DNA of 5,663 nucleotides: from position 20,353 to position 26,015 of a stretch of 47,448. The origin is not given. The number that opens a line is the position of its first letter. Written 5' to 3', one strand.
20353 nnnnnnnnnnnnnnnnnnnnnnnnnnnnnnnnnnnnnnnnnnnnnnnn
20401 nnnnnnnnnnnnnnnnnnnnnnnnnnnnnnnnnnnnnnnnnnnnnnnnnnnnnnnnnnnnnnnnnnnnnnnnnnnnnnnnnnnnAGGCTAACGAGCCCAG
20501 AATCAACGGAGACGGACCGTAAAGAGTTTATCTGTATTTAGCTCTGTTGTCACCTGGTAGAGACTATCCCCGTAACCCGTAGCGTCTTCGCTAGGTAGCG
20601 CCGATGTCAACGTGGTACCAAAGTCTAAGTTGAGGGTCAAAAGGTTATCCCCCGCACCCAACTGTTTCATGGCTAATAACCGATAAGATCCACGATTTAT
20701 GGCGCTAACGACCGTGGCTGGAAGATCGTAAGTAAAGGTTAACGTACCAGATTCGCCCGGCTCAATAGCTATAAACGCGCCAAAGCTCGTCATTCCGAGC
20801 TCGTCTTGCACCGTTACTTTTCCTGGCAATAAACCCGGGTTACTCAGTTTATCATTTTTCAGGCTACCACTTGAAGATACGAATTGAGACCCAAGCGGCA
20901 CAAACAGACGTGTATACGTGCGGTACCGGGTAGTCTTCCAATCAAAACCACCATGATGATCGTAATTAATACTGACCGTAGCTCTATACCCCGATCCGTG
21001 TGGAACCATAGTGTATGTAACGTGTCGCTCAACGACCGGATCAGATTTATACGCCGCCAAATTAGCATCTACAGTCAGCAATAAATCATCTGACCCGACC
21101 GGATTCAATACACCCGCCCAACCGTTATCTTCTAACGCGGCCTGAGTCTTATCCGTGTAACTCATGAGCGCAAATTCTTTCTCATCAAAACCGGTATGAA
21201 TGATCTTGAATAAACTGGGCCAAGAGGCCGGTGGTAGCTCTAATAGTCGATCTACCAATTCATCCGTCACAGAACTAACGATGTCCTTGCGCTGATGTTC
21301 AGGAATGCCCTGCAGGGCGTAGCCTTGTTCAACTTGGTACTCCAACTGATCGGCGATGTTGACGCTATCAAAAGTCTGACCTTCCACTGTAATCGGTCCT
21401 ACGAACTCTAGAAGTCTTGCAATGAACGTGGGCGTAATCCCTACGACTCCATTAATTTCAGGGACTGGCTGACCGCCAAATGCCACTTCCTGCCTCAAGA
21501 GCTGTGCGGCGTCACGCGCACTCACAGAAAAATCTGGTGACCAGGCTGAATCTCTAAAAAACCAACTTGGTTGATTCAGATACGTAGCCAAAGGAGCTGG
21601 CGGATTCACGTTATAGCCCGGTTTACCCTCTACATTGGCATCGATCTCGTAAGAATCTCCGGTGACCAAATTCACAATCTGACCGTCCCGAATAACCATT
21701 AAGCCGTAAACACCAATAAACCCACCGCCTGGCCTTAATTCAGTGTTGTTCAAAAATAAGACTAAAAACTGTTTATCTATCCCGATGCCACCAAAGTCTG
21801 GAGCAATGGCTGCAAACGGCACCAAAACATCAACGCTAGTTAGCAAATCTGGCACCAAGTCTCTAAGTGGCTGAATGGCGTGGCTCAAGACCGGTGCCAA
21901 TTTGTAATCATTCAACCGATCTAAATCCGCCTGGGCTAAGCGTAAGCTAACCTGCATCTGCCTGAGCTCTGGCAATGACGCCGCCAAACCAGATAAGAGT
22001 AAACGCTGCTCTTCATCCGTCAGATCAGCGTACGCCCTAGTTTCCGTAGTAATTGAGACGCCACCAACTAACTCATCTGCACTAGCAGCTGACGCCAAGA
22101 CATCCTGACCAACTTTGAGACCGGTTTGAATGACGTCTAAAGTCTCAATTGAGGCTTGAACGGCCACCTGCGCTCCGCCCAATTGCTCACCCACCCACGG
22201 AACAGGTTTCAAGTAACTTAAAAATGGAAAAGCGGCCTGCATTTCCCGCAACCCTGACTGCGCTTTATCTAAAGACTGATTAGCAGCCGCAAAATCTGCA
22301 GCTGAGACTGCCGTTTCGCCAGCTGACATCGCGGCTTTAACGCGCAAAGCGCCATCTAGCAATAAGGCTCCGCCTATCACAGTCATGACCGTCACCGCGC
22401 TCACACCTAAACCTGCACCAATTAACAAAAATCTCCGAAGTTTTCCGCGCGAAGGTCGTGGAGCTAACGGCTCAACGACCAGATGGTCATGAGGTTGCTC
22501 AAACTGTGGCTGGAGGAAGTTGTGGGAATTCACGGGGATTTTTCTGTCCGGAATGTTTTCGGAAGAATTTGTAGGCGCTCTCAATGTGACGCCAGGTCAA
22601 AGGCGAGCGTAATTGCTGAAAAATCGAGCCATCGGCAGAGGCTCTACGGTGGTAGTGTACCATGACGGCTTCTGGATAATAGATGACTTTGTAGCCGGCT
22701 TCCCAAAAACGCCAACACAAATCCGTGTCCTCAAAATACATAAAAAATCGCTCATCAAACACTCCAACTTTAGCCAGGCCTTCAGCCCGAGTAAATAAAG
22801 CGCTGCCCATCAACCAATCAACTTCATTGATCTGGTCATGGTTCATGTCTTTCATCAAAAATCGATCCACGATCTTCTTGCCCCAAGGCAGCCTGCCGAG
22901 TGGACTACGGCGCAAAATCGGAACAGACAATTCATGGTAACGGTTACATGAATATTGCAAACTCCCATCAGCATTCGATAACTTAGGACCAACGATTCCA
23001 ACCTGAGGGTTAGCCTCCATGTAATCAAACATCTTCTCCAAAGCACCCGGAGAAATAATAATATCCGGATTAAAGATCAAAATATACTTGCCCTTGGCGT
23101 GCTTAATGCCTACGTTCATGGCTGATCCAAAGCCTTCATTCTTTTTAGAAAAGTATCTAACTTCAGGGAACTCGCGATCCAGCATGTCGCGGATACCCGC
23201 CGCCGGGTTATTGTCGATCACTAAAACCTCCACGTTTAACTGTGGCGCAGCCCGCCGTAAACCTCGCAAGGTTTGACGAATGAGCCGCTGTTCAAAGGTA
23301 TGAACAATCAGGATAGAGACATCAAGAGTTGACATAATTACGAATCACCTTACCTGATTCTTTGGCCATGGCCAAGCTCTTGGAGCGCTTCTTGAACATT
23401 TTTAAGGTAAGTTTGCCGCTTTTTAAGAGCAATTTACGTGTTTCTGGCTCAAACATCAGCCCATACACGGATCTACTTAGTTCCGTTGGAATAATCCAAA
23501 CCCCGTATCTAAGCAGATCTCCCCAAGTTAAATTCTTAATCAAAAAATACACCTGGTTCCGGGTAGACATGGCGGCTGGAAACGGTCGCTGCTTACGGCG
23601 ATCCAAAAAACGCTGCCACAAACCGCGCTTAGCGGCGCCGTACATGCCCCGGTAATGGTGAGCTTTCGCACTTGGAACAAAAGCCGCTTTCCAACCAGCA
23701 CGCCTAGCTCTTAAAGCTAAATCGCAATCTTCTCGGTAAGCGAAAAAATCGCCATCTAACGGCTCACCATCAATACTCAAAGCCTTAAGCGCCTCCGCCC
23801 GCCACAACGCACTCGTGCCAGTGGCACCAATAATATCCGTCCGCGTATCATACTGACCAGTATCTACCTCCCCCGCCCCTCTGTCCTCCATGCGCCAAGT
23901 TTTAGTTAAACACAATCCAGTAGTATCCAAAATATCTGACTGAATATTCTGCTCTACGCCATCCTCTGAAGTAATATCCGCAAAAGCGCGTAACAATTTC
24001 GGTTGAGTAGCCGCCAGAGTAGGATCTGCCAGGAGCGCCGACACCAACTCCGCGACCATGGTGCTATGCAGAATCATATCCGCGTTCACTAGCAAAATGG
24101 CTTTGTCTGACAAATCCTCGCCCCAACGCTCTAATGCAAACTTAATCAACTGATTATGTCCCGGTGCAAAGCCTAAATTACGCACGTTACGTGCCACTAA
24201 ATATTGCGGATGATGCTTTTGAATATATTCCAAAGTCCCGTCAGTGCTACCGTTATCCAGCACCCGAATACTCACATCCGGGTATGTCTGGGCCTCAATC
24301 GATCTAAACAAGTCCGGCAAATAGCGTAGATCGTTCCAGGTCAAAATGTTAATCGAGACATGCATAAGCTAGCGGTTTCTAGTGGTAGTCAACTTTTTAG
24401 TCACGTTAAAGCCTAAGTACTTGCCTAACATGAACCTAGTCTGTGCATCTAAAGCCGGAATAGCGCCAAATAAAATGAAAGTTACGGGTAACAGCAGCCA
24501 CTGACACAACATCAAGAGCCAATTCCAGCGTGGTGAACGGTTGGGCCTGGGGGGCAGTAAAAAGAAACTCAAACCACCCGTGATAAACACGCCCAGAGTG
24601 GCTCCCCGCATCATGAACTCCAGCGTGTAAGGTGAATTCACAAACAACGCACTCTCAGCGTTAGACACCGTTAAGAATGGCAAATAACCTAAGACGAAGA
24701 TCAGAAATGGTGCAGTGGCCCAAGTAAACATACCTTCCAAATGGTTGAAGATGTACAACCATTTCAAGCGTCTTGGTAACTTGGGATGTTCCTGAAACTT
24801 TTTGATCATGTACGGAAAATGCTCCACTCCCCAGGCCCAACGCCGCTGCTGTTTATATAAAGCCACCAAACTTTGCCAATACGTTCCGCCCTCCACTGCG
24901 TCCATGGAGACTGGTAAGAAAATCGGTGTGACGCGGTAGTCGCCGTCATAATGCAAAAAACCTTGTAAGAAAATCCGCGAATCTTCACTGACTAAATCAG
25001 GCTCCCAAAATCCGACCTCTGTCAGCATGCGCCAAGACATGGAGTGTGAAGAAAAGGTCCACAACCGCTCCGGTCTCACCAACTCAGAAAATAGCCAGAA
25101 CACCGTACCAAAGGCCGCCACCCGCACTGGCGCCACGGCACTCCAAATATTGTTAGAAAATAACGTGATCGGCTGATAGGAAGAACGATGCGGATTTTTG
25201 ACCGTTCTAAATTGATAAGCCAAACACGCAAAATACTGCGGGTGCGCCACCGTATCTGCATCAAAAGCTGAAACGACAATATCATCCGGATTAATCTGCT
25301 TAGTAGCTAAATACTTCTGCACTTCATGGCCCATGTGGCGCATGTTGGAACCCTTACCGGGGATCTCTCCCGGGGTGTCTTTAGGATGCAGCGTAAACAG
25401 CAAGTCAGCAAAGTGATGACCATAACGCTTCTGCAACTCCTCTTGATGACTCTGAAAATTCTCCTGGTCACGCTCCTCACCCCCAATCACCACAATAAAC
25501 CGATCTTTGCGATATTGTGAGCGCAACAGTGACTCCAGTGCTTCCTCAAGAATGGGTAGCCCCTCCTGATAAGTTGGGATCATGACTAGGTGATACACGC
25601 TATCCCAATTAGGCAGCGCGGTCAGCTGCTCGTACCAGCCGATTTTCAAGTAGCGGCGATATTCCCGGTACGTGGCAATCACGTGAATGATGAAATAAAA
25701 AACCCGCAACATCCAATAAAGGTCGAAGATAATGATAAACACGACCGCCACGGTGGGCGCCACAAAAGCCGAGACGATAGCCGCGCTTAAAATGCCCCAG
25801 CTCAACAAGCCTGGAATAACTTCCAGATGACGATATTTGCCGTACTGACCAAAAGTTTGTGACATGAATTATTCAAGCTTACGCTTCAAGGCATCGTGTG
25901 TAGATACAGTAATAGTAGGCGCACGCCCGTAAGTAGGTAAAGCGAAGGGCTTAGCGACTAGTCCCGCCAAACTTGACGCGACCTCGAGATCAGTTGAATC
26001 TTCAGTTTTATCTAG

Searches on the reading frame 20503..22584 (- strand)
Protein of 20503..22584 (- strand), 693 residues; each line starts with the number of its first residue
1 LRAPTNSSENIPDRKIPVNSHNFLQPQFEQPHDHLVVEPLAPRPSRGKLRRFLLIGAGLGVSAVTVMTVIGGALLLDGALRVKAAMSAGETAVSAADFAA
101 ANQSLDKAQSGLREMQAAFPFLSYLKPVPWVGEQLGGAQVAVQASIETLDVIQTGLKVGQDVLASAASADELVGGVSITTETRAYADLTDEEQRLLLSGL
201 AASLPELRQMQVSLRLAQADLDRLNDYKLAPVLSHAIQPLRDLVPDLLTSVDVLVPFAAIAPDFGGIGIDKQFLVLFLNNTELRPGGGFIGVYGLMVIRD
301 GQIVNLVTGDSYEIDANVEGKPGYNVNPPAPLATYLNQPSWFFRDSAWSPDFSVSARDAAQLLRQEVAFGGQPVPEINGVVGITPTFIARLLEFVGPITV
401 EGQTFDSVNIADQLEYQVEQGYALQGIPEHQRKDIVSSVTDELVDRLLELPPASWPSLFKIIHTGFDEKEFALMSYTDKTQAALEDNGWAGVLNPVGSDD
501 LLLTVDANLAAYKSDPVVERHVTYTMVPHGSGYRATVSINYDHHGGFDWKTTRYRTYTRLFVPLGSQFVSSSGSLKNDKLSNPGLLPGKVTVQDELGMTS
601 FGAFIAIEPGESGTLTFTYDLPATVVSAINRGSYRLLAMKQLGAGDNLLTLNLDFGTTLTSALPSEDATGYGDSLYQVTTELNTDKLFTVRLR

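Call 62: search_protein_families(library=pfam, proteins=[window:20503-22584:-], max_evalue=0.00001)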
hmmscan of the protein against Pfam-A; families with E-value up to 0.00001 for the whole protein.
window:20503-22584:- (693 aa): 1 family
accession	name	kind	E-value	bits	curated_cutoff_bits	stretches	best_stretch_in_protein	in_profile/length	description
PF13196.11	DUF4012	-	3e-25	89.9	28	1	271-417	4-142/144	Protein of unknown function (DUF4012)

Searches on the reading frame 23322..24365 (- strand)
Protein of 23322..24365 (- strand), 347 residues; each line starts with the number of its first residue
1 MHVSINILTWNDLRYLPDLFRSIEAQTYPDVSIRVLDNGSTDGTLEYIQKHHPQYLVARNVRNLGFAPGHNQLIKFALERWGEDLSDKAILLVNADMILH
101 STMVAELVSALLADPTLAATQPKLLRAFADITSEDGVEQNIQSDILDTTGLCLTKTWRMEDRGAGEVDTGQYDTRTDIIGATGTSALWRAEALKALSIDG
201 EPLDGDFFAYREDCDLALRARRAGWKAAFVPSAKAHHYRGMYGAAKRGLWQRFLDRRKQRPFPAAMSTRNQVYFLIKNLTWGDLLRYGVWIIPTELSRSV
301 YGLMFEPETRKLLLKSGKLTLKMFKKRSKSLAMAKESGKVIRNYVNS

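Call 27: search_protein_families(library=pfam, proteins=[window:23322-24365:-], max_evalue=0.001)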
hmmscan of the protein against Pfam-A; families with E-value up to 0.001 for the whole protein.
window:23322-24365:- (347 aa): 3 families
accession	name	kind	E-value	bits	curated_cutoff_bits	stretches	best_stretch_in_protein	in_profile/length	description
PF13641.12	Glyco_tranf_2_3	-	5.6e-15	56.4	27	1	3-242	3-216/230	Glycosyltransferase like family 2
PF00535.33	Glycos_transf_2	-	2e-13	51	23.3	1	4-117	1-109/168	Glycosyl transferase family 2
PF13632.12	Glyco_trans_2_3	-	3.5e-07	30.7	27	1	181-259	72-138/198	Glycosyl transferase family group 2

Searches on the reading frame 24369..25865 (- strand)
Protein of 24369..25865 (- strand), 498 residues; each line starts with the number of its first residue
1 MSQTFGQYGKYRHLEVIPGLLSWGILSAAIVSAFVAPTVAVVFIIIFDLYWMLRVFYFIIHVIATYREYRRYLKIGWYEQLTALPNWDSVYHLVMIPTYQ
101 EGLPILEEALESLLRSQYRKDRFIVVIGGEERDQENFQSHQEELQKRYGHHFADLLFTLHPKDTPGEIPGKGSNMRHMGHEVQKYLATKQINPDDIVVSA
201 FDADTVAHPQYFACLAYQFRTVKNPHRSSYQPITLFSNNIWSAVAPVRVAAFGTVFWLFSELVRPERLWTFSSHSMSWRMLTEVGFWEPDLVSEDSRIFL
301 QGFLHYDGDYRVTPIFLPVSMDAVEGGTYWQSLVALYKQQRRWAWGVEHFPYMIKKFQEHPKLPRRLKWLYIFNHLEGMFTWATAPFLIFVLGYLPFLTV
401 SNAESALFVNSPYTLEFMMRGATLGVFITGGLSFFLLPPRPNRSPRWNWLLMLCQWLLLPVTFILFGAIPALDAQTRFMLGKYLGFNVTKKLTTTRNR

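Call 27: search_protein_families(library=pfam, proteins=[window:24369-25865:-], max_evalue=0.001)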
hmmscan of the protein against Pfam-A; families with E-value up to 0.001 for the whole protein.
window:24369-25865:- (498 aa): 2 families
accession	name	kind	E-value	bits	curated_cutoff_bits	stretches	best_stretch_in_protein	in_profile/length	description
PF13632.12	Glyco_trans_2_3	-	4.4e-07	30.4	27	1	201-394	5-190/198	Glycosyl transferase family group 2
PF13641.12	Glyco_tranf_2_3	-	1.2e-06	29.2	27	1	93-217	4-109/230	Glycosyltransferase like family 2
